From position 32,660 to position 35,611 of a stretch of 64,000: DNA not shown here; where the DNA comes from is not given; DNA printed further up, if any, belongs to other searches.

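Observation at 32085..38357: Atypical Nap-like periplasmic molybdoenzyme module: class-I-type diheme cytochrome, NapA-like, NapG-like, extended NapH-like and a second NapG-like, with no NapB/NapC/NapD/NapF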

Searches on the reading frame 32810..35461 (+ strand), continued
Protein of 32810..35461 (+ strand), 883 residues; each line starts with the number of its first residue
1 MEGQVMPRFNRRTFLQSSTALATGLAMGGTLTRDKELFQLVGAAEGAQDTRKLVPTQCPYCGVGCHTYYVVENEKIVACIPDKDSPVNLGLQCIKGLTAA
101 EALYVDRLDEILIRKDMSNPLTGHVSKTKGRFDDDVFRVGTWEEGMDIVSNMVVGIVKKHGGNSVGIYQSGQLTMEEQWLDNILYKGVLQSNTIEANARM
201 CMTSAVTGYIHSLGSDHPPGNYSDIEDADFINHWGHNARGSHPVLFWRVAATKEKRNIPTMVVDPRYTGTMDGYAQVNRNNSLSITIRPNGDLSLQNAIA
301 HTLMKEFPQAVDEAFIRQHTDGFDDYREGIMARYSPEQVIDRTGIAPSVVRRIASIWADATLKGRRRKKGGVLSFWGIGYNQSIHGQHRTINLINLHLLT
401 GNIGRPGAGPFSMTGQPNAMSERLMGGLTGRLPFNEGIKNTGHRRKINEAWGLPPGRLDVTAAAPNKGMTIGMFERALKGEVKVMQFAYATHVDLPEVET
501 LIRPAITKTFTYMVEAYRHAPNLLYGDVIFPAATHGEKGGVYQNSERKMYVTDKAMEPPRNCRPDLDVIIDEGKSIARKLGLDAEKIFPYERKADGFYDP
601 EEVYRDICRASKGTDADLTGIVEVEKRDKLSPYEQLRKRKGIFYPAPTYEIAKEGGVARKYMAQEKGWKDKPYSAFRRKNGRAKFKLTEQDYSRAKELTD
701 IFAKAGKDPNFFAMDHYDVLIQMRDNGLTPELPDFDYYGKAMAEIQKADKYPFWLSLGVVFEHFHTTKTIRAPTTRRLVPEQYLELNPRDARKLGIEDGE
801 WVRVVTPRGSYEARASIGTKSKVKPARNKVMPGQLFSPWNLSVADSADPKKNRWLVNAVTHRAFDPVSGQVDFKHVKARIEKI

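Call 44: find_encoding_contigs(protein=P0130, flank=10000, max_places=2)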
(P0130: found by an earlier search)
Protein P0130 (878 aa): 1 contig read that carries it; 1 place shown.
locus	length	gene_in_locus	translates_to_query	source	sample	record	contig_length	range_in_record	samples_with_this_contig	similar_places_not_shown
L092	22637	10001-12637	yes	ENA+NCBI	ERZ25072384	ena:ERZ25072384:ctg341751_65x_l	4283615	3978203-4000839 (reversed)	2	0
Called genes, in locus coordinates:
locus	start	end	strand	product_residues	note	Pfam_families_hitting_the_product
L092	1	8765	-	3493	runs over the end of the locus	PF00109:ketoacyl-synt, PF02801:Ketoacyl-synt_C, PF16197:KAsynt_C_assoc, PF22621:CurL-like_PKS_C, PF00698:Acyl_transf_1, PF21089:PKS_DH_N, PF14765:PS-DH, PF13489:Methyltransf_23, +19 more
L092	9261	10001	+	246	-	PF00034:Cytochrom_C (weak), PF13442:Cytochrome_CBB3, PF00034:Cytochrom_C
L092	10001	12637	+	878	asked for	PF04879:Molybdop_Fe4S4, PF00384:Molybdopterin, PF01568:Molydop_binding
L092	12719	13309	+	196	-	PF13534:Fer4_17 (faint), PF25160:LdpA_Fe-S-bd (faint), PF12797:Fer4_2 (faint), PF12838:Fer4_7, PF13187:Fer4_9, PF14697:Fer4_21 (weak), PF00037:Fer4 (weak), PF12838:Fer4_7 (weak), +6 more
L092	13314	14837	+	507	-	PF12801:Fer4_5, PF00037:Fer4 (faint), PF12801:Fer4_5 (weak)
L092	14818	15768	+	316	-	PF12801:Fer4_5, PF00037:Fer4 (faint), PF12801:Fer4_5 (weak), PF12837:Fer4_6 (faint)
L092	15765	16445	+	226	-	PF13534:Fer4_17 (faint), PF25160:LdpA_Fe-S-bd (faint), PF00037:Fer4 (weak), PF13187:Fer4_9, PF00037:Fer4 (weak), PF12838:Fer4_7, PF13237:Fer4_10 (weak), PF14697:Fer4_21, +6 more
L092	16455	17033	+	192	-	PF13183:Fer4_8 (faint), PF13187:Fer4_9 (faint), PF13534:Fer4_17 (faint), PF13237:Fer4_10 (faint), PF13484:Fer4_16 (faint), PF14697:Fer4_21 (faint), PF00037:Fer4 (faint), PF12838:Fer4_7 (weak), +1 more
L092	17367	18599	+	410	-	PF07690:MFS_1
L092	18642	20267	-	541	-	PF00501:AMP-binding, PF13193:AMP-binding_C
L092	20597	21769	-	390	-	PF13433:Peripla_BP_5, PF13458:Peripla_BP_6, PF01094:ANF_receptor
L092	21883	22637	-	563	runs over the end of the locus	PF01642:MM_CoA_mutase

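Call 80: search_protein_families(library=ncbifam, alignment_id=A3, max_evalue=1e-60)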
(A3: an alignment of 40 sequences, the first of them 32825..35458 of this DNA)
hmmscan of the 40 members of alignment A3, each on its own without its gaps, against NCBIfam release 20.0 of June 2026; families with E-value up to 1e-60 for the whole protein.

A. member 1, window:32825-35458:+ (878 aa): 5 families
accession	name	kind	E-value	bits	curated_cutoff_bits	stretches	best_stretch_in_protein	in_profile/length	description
NF010055.0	PRK13532.1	equivalog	1.2e-98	331.5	904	0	4-315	3-291/830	nitrate reductase catalytic subunit NapA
TIGR01591.1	Fdh-alpha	equivalog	4.3e-96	322.5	666.25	1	51-586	1-485/672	formate dehydrogenase subunit alpha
TIGR01706.1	NAPA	equivalog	1.7e-90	304.5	930.55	0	4-315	2-291/830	periplasmic nitrate reductase subunit alpha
NF041323.1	Nitr_red_NasA_Halo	equivalog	4.5e-76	256.8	1000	1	56-685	3-553/673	assimilatory nitrate reductase NasA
NF047855.1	AssmNtatRedNasC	equivalog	6.7e-71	239.5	1100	1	39-652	11-562/708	assimilatory nitrate reductase catalytic subunit NasC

B. families by the number of members that match (of 40 scanned): 5 families
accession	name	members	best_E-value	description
TIGR01591.1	Fdh-alpha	40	1.5e-107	formate dehydrogenase subunit alpha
NF010055.0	PRK13532.1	40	2.5e-107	nitrate reductase catalytic subunit NapA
TIGR01706.1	NAPA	40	7.4e-102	periplasmic nitrate reductase subunit alpha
NF041323.1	Nitr_red_NasA_Halo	40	6.8e-92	assimilatory nitrate reductase NasA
NF047855.1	AssmNtatRedNasC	40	3.3e-77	assimilatory nitrate reductase catalytic subunit NasC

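Call 85: predict_structure(alignment_id=A2)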
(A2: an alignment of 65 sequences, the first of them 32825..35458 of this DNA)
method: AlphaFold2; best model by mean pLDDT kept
length: 878 residues; sequences in the alignment: 65
mean_pLDDT: 84.7   pTM: 0.87
mean pLDDT of the five models: 84.7, 84.7, 82.8, 82.0, 80.9
residues with pLDDT >= 90: 488; 70-90: 265; 50-70: 63; < 50: 62
segments of 3 or more residues with pLDDT < 50: 1-43, 85-92, 759-767
pLDDT, mean of each block of 10 residues (from residue 1): 37 32 26 32 66 64 81 76 53 57 88 97 90 95 98 97 83 95 95 73 91 87 93 70 88 93 86 93 91 98 98 97 98 94 98 98 95 81 94 95 82 73 87 94 97 94 91 96 71 83 93 80 88 84 87 84 95 98 94 94 94 96 97 90 95 88 85 92 93 91 90 95 92 93 95 64 48 71 93 94 91 83 86 67 70 86 85 93
secondary structure, 60 per line:
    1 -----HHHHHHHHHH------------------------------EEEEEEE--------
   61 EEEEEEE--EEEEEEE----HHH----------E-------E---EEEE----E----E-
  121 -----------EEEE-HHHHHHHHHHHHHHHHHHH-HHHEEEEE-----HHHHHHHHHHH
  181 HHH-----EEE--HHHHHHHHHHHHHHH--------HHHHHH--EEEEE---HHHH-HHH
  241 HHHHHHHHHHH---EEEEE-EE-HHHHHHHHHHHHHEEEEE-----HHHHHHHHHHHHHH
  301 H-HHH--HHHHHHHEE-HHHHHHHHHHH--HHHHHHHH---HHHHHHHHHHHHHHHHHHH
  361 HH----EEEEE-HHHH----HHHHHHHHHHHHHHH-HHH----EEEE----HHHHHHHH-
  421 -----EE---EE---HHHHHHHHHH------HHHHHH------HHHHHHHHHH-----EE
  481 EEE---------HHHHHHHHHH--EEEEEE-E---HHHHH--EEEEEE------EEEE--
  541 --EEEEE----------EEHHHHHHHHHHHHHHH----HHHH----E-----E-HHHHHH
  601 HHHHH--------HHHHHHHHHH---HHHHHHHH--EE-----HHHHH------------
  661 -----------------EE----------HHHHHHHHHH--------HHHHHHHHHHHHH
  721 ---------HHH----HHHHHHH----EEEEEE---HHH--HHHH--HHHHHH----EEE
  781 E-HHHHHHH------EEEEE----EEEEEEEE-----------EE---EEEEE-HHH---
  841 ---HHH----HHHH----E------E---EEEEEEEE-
elements in order (helices of 4 or more, strands of 3 or more residues): H6-15 E46-52 E61-67 E70-76 E106-109 E132-135 H137-155 E160-164 H170-183 E189-191 H194-208 H217-222 E225-229 H233-236 H238-251 E255-259 H264-276 E277-281 H287-301 H308-314 H318-328 H331-338 H342-362 E367-371 H373-376 H381-395 E404-407 H412-419 H436-445 H452-457 H464-473 E479-483 H493-502 E505-510 H516-520 E523-528 E535-538 E543-547 H560-574 H579-582 H595-605 H614-623 H627-634 H644-648 H690-699 H708-720 H737-743 E748-753 H762-765 H768-773 E778-781 H783-789 E796-800 E805-812 E829-833 H851-854 E870-877

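Call 87: fold_search(model_id=the predicted structure, library=pdb)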
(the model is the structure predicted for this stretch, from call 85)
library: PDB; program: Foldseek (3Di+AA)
matches with E <= 10: 1141; with E <= 0.001: 173
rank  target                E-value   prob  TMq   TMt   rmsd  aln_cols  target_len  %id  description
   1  2jio                  2.0e-53  1.00  0.74  0.89   3.9       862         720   27  A New Catalytic Mechanism of Periplasmic Nitrate Reductase from Desulfovibrio desulfuricans ATCC 27774 from Crystallogra (released 2008-03-18)
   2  2v45                  1.3e-52  1.00  0.74  0.89   3.8       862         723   28  A New Catalytic Mechanism of Periplasmic Nitrate Reductase from Desulfovibrio desulfuricans ATCC 27774 from Crystallogra (released 2008-03-18)
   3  2v3v                  1.6e-52  1.00  0.74  0.90   3.7       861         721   28  A New Catalytic Mechanism of Periplasmic Nitrate Reductase from Desulfovibrio desulfuricans ATCC 27774 from Crystallogra (released 2008-03-18)
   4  2nap                  2.5e-52  1.00  0.74  0.89   3.8       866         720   27  DISSIMILATORY NITRATE REDUCTASE (NAP) FROM DESULFOVIBRIO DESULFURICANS (released 1999-09-19)
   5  2nya_A                3.4e-48  1.00  0.74  0.82   4.1       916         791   24  Crystal structure of the periplasmic nitrate reductase (NAP) from Escherichia coli (released 2006-12-05)
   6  3ml1_A                3.8e-48  1.00  0.76  0.83   4.2       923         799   24  Crystal Structure of the Periplasmic Nitrate Reductase from Cupriavidus necator (released 2011-04-06)
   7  3o5a_A                7.4e-48  1.00  0.74  0.82   4.3       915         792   24  Crystal Structure of partially reduced Periplasmic Nitrate Reductase from Cupriavidus necator using Ionic Liquids (released 2011-04-06)
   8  7vw6_A                4.2e-46  1.00  0.72  0.69   4.6       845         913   23  Cryo-EM Structure of Formate Dehydrogenase 1 from Methylorubrum extorquens AM1 (released 2022-06-01)
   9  1ogy_A                1.7e-45  1.00  0.73  0.81   4.3       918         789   24  Crystal structure of the heterodimeric nitrate reductase from Rhodobacter sphaeroides (released 2003-10-09)
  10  8j83_A                1.9e-45  1.00  0.72  0.70   4.2       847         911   23  Crystal structure of formate dehydrogenase from Methylorubrum extorquens AM1 (released 2023-10-11)
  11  8rqz_C                3.9e-44  1.00  0.68  0.62   4.7       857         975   21  Crystal structure of Molybdenum bispyranopterin guanine dinucleotide formate dehydrogenases ForCE1 from Bacillus subti (released 2025-08-06)
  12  1fdi                  2.6e-42  1.00  0.70  0.85   3.8       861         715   22  OXIDIZED FORM OF FORMATE DEHYDROGENASE H FROM E. COLI COMPLEXED WITH THE INHIBITOR NITRITE (released 1997-08-20)
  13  9ktl_A                7.0e-42  1.00  0.70  0.65   4.2       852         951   21  Cryo-EM structure of reduced form of formate dehydrogenase from Rhodobacter aestuarii (RaFDH) with NADH (released 2025-06-18)
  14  6tg9_A                2.5e-41  1.00  0.68  0.64   4.3       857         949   21  Cryo-EM Structure of NADH reduced form of NAD+-dependent Formate Dehydrogenase from Rhodobacter capsulatus (released 2020-04-22)
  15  1aa6                  3.6e-40  1.00  0.68  0.85   3.8       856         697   22  REDUCED FORM OF FORMATE DEHYDROGENASE H FROM E. COLI (released 1997-08-20)
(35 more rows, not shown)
